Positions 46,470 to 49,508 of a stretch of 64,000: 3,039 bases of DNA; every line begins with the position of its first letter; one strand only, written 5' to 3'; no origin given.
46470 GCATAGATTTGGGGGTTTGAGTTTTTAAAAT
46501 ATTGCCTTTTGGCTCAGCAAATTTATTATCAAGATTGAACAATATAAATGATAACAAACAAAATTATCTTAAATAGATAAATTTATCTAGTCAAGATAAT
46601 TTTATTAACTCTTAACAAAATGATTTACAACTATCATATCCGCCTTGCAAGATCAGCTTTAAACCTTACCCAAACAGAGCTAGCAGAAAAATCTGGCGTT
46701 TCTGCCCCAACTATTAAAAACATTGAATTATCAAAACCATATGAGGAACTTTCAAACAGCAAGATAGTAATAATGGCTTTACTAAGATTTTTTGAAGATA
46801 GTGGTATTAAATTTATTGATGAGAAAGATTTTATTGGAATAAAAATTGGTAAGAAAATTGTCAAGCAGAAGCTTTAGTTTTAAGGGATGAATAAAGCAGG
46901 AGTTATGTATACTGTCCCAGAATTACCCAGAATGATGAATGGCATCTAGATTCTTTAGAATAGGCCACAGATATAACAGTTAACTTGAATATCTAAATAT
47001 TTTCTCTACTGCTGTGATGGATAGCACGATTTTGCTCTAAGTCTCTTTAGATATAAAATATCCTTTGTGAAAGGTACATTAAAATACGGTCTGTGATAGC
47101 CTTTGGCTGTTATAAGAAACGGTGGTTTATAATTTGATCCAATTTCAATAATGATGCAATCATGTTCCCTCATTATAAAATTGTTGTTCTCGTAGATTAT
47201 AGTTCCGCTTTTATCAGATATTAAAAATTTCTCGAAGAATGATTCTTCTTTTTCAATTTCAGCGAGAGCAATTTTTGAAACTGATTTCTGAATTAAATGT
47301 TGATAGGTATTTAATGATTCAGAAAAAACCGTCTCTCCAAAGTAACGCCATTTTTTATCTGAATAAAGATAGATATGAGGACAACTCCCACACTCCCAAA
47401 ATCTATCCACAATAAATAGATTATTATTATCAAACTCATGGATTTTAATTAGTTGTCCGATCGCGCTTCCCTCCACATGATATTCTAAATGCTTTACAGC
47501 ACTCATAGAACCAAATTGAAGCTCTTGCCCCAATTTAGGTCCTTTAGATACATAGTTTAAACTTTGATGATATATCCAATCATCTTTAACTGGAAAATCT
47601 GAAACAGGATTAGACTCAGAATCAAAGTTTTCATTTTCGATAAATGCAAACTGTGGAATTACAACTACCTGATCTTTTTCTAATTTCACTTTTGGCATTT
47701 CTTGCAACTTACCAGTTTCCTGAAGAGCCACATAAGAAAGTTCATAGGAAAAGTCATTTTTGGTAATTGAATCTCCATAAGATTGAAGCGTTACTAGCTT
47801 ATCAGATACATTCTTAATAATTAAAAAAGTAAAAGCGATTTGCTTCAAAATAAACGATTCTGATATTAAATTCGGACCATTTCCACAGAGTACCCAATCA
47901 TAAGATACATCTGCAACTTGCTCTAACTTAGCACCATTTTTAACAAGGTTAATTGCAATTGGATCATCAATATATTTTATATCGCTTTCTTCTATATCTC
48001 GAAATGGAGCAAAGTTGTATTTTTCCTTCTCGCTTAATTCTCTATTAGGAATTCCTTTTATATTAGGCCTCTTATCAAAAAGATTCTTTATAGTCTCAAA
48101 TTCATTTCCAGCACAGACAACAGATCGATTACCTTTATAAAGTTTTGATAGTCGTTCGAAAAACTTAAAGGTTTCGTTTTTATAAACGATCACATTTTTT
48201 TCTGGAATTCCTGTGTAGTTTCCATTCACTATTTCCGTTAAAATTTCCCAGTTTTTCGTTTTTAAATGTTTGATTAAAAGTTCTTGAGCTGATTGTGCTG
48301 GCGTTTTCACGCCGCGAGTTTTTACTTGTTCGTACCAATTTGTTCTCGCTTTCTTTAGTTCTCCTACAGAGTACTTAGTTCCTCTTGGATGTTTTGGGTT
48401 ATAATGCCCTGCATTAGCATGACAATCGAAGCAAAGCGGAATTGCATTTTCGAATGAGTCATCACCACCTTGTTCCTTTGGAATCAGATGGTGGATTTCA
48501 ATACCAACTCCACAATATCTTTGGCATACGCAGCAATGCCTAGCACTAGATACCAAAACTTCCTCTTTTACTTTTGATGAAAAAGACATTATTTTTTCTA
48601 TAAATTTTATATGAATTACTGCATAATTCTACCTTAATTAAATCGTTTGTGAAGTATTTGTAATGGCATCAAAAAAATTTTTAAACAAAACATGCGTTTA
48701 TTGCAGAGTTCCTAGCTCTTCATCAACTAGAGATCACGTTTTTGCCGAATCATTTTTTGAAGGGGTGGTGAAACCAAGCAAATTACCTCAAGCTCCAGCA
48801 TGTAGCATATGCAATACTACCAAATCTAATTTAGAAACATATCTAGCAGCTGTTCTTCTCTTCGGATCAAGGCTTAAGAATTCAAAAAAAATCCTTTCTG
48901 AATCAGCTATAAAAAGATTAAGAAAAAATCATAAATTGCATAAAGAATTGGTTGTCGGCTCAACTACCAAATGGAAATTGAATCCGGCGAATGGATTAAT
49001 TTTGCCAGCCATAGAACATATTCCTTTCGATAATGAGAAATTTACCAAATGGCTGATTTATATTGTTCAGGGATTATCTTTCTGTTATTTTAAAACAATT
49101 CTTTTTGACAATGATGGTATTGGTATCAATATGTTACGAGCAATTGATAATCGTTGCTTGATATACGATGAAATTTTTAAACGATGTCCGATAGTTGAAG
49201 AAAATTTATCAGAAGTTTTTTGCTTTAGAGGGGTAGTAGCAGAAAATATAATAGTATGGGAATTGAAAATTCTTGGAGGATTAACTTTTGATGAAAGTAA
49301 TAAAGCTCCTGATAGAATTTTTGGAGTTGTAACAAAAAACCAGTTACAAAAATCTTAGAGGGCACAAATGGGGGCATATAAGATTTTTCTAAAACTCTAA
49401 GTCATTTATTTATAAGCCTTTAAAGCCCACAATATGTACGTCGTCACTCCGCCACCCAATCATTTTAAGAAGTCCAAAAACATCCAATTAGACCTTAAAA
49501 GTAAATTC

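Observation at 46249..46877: Duplicated small-protein/XRE divergent module placed in front of two different cargo cassettes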

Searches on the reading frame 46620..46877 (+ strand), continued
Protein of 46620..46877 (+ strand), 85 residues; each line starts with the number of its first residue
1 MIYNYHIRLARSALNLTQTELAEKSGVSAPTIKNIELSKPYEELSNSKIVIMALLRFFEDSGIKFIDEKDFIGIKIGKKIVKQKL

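Call 86: find_encoding_contigs(protein=P0203, flank=5000, max_places=5)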
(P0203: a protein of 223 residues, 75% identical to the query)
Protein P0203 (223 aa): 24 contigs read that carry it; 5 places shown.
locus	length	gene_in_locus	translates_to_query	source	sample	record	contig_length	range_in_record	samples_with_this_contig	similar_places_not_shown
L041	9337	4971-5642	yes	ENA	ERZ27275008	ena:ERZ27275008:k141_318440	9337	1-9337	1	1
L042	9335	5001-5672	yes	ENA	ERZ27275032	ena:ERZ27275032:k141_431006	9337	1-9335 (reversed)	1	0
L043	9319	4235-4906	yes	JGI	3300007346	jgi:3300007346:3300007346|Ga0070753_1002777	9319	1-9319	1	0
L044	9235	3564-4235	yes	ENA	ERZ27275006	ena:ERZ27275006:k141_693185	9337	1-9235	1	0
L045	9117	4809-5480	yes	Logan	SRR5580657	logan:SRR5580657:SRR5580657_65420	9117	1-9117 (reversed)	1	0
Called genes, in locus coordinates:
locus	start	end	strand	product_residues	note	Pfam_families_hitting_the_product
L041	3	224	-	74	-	?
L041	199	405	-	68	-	-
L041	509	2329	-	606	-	PF28123:DUF8370, PF28130:DUF8371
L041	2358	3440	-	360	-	PF03235:GmrSD_N, PF01844:HNH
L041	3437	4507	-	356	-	PF13651:EcoRI_methylase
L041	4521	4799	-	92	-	PF01381:HTH_3 (weak)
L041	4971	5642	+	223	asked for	PF00512:HisKA, PF02518:HATPase_c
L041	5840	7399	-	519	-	PF00239:Resolvase, PF07508:Recombinase, PF13408:Zn_ribbon_recom (weak)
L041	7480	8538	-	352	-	PF00589:Phage_integrase (weak)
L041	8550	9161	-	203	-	-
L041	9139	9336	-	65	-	?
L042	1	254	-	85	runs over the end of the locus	?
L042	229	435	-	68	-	-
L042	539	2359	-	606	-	PF28123:DUF8370, PF28130:DUF8371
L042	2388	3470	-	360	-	PF03235:GmrSD_N, PF01844:HNH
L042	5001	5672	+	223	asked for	PF00512:HisKA, PF02518:HATPase_c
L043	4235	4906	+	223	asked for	PF00512:HisKA, PF02518:HATPase_c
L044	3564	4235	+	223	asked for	PF00512:HisKA, PF02518:HATPase_c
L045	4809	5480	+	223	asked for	PF00512:HisKA, PF02518:HATPase_c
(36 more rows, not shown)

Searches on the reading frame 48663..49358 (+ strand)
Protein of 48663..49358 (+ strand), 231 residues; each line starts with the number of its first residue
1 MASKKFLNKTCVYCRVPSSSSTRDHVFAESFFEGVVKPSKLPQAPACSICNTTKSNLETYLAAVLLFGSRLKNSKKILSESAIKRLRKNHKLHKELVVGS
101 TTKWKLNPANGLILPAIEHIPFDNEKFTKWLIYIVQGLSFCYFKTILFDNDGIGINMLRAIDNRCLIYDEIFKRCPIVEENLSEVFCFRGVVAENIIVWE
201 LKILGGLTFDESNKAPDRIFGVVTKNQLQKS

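Call 3: search_protein_families(library=pfam, max_evalue=0.1, proteins=[window:48663-49358:+])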
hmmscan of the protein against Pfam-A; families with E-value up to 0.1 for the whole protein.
window:48663-49358:+ (231 aa): 0 families

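Call 6: search_protein_families(library=ncbifam, max_evalue=0.1, proteins=[window:48663-49358:+])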
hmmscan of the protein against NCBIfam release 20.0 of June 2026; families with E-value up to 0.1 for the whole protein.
window:48663-49358:+ (231 aa): 0 families

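Call 46: search_protein_families(library=padloc, max_evalue=0.001, proteins=[window:48663-49358:+])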
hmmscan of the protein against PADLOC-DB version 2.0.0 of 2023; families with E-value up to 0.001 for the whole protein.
window:48663-49358:+ (231 aa): 0 families

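Call 67: search_protein_families(library=phrogs, max_evalue=0.1, proteins=[window:48663-49358:+])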
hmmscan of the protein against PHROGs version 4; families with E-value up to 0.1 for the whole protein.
window:48663-49358:+ (231 aa): 2 families
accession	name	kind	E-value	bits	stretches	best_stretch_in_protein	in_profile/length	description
phrog_2214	-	DNA, RNA and nucleotide metabolism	0.00072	19.8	1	4-108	189-283/429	HNH endonuclease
phrog_9191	-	unknown function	0.058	14.6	0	104-134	32-61/74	-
